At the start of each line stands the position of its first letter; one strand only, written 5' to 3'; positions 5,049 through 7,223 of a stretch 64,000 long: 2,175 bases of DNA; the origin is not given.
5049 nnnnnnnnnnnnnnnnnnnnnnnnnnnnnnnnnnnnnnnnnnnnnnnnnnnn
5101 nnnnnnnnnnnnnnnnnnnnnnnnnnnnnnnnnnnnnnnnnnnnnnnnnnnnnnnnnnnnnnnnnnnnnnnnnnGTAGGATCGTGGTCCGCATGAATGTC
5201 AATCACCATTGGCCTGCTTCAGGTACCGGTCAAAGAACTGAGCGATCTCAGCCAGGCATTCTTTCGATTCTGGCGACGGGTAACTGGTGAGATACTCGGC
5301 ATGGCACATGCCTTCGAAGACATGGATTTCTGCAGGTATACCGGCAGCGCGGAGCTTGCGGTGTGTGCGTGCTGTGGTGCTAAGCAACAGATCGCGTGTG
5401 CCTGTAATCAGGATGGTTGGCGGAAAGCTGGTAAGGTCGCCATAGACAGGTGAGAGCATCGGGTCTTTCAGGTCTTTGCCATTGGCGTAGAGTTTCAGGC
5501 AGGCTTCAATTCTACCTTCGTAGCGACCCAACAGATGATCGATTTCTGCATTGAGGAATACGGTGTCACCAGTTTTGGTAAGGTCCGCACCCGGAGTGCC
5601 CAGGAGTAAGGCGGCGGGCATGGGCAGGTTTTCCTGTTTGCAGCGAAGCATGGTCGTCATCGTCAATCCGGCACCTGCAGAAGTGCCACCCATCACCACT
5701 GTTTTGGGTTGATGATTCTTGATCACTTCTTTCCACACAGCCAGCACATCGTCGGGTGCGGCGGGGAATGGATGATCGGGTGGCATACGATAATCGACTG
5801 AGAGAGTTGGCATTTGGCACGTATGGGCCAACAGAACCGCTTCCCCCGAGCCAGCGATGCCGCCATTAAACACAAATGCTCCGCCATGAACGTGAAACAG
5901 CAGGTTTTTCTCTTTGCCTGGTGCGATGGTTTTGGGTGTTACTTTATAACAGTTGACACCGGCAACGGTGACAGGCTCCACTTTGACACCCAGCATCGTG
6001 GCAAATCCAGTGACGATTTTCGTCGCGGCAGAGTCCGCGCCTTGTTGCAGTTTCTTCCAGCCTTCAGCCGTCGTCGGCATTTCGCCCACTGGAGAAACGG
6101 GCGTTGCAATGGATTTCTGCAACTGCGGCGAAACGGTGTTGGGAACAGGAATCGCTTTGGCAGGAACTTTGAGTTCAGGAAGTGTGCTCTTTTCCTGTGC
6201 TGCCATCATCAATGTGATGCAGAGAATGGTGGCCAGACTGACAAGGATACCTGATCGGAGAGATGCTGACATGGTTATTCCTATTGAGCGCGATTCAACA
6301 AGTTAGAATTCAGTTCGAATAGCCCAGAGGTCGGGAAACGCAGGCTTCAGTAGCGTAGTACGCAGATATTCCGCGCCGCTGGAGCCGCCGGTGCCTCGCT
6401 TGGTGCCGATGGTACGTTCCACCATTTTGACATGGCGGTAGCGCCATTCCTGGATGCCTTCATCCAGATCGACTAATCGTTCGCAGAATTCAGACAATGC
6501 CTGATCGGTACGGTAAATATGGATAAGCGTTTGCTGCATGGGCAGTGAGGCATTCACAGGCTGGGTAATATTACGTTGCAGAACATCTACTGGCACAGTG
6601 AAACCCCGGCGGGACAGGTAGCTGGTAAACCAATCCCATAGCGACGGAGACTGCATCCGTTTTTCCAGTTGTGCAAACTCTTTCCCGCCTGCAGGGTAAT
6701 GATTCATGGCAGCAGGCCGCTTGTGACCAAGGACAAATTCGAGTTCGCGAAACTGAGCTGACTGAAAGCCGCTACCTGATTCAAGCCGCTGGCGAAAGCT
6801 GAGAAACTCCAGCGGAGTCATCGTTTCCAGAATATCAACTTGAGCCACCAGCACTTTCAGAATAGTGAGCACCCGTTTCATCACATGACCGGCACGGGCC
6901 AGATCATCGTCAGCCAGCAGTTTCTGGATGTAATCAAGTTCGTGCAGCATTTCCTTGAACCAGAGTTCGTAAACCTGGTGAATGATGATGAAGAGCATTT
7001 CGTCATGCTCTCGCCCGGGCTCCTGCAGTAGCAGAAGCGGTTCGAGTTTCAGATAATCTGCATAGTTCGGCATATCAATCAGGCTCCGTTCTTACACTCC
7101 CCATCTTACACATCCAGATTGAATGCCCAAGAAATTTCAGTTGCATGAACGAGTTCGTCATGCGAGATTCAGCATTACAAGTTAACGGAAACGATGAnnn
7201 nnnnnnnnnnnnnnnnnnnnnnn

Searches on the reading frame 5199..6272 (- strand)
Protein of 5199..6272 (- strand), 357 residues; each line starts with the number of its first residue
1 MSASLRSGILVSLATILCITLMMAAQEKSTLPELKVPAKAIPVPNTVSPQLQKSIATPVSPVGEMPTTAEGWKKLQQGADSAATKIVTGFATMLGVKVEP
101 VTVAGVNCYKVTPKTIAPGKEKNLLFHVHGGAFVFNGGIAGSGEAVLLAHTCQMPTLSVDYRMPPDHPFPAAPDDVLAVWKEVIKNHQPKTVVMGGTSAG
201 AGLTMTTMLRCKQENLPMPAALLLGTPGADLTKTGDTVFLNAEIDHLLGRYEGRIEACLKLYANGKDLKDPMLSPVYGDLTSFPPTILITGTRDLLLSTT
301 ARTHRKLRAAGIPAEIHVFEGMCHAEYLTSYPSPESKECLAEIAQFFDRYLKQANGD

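Call 3: search_protein_families(library=pfam, proteins=[window:5199-6272:-])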
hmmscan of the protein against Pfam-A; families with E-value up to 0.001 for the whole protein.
window:5199-6272:- (357 aa): 4 families
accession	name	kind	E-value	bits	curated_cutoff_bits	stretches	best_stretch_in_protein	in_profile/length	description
PF07859.19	Abhydrolase_3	-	3.3e-45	154.9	25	1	125-325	1-207/210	alpha/beta hydrolase fold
PF10340.15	Say1_Mug180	-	1.6e-05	24.4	21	1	109-245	111-255/374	Steryl acetyl hydrolase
PF20434.5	BD-FAE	-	1.9e-05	24.8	26.8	1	121-210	12-109/215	BD-FAE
PF00326.27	Peptidase_S9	-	3.7e-05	23.7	22.6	1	174-353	46-212/213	Prolyl oligopeptidase family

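Call 4: search_protein_families(library=ncbifam, proteins=[window:5199-6272:-])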
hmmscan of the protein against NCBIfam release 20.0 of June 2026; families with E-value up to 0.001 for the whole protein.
window:5199-6272:- (357 aa): 7 families
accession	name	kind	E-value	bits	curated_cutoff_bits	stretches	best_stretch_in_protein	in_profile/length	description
NF058649.1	GTSAG_HSLs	subfamily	5.2e-92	308.6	380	1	33-350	6-311/312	GTSAG motif subfamily hormone-sensitive lipase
NF058650.1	GCSAG_HSLs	subfamily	4e-58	197.4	410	1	38-351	2-313/314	GCSAG motif subfamily hormone-sensitive lipase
NF058651.1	GESAG_HSLs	subfamily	8.1e-41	140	430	1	94-346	42-291/296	GESAG motif subfamily hormone-sensitive lipase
NF058653.1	LipP1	equivalog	2.3e-24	85.8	350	1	121-345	70-298/300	LipP1 family hormone-sensitive lipase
NF007547.0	PRK10162.1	equivalog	5.8e-15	55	389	1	40-352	6-320/321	acetyl esterase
NF052352.1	TriaclglyLipLipYMycb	equivalog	3.6e-14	52.7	450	1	184-325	251-376/397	triacylglycerol lipase LipY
NF033149.0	CHL_hydrolase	equivalog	3.5e-10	39.3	500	1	118-325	71-283/310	chloramphenicol hydrolase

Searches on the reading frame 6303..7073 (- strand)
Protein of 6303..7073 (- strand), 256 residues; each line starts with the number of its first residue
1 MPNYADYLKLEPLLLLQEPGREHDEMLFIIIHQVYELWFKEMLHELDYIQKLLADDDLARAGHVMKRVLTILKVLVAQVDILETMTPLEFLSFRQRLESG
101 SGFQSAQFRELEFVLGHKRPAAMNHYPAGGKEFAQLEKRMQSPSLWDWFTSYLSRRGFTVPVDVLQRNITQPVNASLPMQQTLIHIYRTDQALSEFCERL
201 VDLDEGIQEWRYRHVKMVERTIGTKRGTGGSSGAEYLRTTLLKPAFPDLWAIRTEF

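Call 3: search_protein_families(library=pfam, proteins=[window:6303-7073:-])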
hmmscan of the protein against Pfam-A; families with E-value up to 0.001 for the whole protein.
window:6303-7073:- (256 aa): 2 families
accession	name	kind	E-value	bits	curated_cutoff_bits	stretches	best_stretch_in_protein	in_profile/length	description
PF03301.18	Trp_dioxygenase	-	2.6e-61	208.3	34.9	2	3-121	16-145/346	Tryptophan 2,3-dioxygenase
PF07014.17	Hs1pro-1_C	-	0.00056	20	29.3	1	23-104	48-128/257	Hs1pro-1 protein C-terminus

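Call 4: search_protein_families(library=ncbifam, proteins=[window:6303-7073:-])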
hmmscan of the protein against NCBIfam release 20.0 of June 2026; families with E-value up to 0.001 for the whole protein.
window:6303-7073:- (256 aa): 1 family
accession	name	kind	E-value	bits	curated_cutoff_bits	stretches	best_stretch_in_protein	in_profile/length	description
TIGR03036.1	trp_2_3_diox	equivalog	7.1e-82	274.8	390.7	1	3-255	7-263/264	tryptophan 2,3-dioxygenase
